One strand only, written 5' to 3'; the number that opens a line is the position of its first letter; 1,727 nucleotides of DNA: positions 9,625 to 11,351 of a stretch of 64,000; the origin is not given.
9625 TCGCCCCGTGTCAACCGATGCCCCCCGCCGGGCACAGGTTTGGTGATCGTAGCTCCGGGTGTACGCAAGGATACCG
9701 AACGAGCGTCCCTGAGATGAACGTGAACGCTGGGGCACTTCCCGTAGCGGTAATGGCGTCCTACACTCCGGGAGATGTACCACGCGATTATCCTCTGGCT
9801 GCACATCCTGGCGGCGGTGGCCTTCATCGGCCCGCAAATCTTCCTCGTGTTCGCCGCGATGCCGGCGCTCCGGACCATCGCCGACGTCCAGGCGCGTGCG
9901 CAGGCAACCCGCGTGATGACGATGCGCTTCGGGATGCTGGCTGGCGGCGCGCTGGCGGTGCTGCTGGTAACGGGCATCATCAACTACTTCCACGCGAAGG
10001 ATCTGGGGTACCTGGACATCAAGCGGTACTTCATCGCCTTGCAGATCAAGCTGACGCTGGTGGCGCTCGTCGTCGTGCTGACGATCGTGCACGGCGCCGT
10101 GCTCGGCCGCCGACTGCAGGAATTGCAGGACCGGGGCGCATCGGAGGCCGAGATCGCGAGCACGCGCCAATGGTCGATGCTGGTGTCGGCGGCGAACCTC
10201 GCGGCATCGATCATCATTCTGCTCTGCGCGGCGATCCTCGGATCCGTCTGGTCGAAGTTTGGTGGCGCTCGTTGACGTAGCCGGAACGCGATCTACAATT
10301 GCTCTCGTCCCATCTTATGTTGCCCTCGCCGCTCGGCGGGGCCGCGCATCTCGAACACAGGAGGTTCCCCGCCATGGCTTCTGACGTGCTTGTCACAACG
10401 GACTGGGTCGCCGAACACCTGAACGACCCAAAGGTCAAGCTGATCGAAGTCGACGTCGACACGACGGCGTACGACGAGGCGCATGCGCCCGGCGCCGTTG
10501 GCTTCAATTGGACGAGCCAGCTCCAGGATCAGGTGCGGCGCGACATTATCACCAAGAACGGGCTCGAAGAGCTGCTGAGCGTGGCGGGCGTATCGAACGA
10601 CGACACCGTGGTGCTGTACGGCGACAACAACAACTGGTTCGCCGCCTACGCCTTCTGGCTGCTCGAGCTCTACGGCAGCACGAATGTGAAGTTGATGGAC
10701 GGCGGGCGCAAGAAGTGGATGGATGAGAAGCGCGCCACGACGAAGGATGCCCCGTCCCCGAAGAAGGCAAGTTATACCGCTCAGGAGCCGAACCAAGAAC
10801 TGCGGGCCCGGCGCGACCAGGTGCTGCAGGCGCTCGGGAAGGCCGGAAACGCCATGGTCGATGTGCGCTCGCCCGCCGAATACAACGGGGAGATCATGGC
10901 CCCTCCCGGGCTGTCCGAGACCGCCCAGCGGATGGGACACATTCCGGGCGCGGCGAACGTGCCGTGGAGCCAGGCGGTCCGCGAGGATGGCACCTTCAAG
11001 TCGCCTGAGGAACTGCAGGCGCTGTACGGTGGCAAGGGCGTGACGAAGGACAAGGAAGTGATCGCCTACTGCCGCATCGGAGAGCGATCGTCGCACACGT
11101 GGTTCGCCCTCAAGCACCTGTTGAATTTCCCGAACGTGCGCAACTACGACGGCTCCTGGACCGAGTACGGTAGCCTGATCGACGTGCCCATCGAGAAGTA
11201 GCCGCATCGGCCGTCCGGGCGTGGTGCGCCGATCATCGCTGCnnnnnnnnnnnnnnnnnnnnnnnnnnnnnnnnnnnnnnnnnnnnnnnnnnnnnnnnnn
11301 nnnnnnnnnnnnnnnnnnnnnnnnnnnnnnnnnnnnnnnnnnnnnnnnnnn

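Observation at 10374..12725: Rhodanese / two unknown proteins / stand-alone JAMM (MPN+) protease cluster lacking the expected ubiquitin-like and E1 partners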

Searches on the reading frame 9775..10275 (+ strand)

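Call 3: search_protein_families(library=pfam, proteins=[window:9775-10275:+], max_evalue=0.1)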
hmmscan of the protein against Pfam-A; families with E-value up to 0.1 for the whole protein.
window:9775-10275:+ (166 aa): 4 families
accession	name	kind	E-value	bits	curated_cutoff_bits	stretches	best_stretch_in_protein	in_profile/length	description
PF05425.18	CopD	-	1.6e-07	32.1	32.1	1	48-155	3-105/105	Copper resistance protein D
PF09980.14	DUF2214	-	5.5e-05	23.6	34.1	1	4-154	3-141/147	Predicted membrane protein (DUF2214)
PF10027.14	DUF2269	-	0.00019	22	28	1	5-150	2-145/150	Predicted integral membrane protein (DUF2269)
PF13664.11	DUF4149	-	0.0012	19.4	24.6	1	12-121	1-100/102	Domain of unknown function (DUF4149)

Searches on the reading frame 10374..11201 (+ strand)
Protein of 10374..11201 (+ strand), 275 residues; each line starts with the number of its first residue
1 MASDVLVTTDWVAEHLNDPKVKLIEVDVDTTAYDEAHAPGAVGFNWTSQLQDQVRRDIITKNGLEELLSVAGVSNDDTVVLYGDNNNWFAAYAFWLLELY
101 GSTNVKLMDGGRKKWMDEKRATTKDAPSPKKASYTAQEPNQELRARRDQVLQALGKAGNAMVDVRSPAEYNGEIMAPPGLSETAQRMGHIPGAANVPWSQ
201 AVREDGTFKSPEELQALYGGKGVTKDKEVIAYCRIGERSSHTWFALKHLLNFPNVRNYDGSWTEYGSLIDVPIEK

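Call 3: search_protein_families(library=pfam, proteins=[window:10374-11201:+], max_evalue=0.1)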
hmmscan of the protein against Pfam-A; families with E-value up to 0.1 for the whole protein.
window:10374-11201:+ (275 aa): 3 families
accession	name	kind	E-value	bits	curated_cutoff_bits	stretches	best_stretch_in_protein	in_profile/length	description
PF00581.25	Rhodanese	-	1.4e-34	119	22.2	2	148-265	3-99/102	Rhodanese-like domain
PF09269.16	DUF1967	-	0.044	14.3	27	0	57-83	39-65/70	Domain of unknown function (DUF1967)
PF04273.18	BLH_phosphatase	-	0.068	13.9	26.1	0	227-243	87-103/110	Beta-lactamase hydrolase-like protein, phosphatase-like domain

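Call 4: search_protein_families(library=ncbifam, proteins=[window:10374-11201:+], max_evalue=0.1)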
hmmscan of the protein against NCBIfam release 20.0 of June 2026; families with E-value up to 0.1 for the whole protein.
window:10374-11201:+ (275 aa): 5 families
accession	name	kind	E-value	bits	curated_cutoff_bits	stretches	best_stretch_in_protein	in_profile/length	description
NF008557.0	PRK11493.1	equivalog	1.2e-42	146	250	1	1-274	1-278/281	3-mercaptopyruvate sulfurtransferase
NF040901.1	SeO3_TeO2_ExtH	equivalog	1.3e-17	63.9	200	1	19-268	67-349/430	selenite/tellurite reduction operon rhodanese-like protein ExtH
NF006444.0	PRK08762.1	equivalog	0.00019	20.2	449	0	59-160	52-143/387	molybdopterin-synthase adenylyltransferase MoeB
NF045521.1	rhoda_near_glyco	subfamily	0.0054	16.5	145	1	223-264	67-107/144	rhodanese homology domain-containing protein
TIGR01244.1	TIGR01244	subfamily_domain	0.014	15.5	85.85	1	226-244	86-104/135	TIGR01244 family sulfur transferase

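Call 39: search_protein_families(library=padloc, proteins=[window:10374-11201:+], max_evalue=0.1)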
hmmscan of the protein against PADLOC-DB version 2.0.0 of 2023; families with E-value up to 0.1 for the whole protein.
window:10374-11201:+ (275 aa): 0 families

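Call 94: search_solved_structures(query=window:10374-11201:+, max_evalue=1e-20)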
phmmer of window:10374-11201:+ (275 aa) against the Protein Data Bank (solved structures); distinct sequences matched with E-value up to 1e-20: 17.
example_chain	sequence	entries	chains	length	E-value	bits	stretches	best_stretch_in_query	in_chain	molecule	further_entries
3aax_A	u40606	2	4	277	1.7e-100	339.4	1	3-274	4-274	Putative thiosulfate sulfurtransferase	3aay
3hwi_A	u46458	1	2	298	2.2e-100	339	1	3-274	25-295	Thiosulfate sulfurtransferase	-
1uar_A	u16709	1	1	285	8.9e-97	327.2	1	4-275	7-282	Rhodanese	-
8k55_A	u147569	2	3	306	3.7e-86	292.3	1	5-273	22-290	sulfur transferase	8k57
3p3a_A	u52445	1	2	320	3.2e-79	269.6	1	5-273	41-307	Thiosulfate sulfurtransferase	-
3hzu_A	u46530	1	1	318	6.1e-78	265.4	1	5-273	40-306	Thiosulfate sulfurtransferase sseA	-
1urh_A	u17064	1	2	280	6.8e-37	130.7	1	7-274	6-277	3-MERCAPTOPYRUVATE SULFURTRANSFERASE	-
1e0c_A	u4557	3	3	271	1.8e-31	112.9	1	16-274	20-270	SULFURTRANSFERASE | PUTATIVE THIOSULFATE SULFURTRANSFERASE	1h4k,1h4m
1dp2_A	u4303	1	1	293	3.9e-30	108.6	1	32-265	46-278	RHODANESE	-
1boh_A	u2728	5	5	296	4.1e-30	108.5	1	32-265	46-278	RHODANESE | CARBOXYMETHYLATED RHODANESE | SULFUR-SUBSTITUTED RHODANESE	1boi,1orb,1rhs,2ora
8q5z_A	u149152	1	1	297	4.1e-30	108.5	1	32-265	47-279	Thiosulfate sulfurtransferase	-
1rhd_A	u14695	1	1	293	1.7e-29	106.5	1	32-265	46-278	RHODANESE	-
8agf_A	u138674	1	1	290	3.3e-28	102.2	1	32-265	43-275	Thiosulfate sulfurtransferase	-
5wqk_A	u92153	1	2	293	3.2e-23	85.9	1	31-265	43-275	Sulfurtransferase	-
5wqj_A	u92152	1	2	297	3.3e-23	85.9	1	31-265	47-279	Sulfurtransferase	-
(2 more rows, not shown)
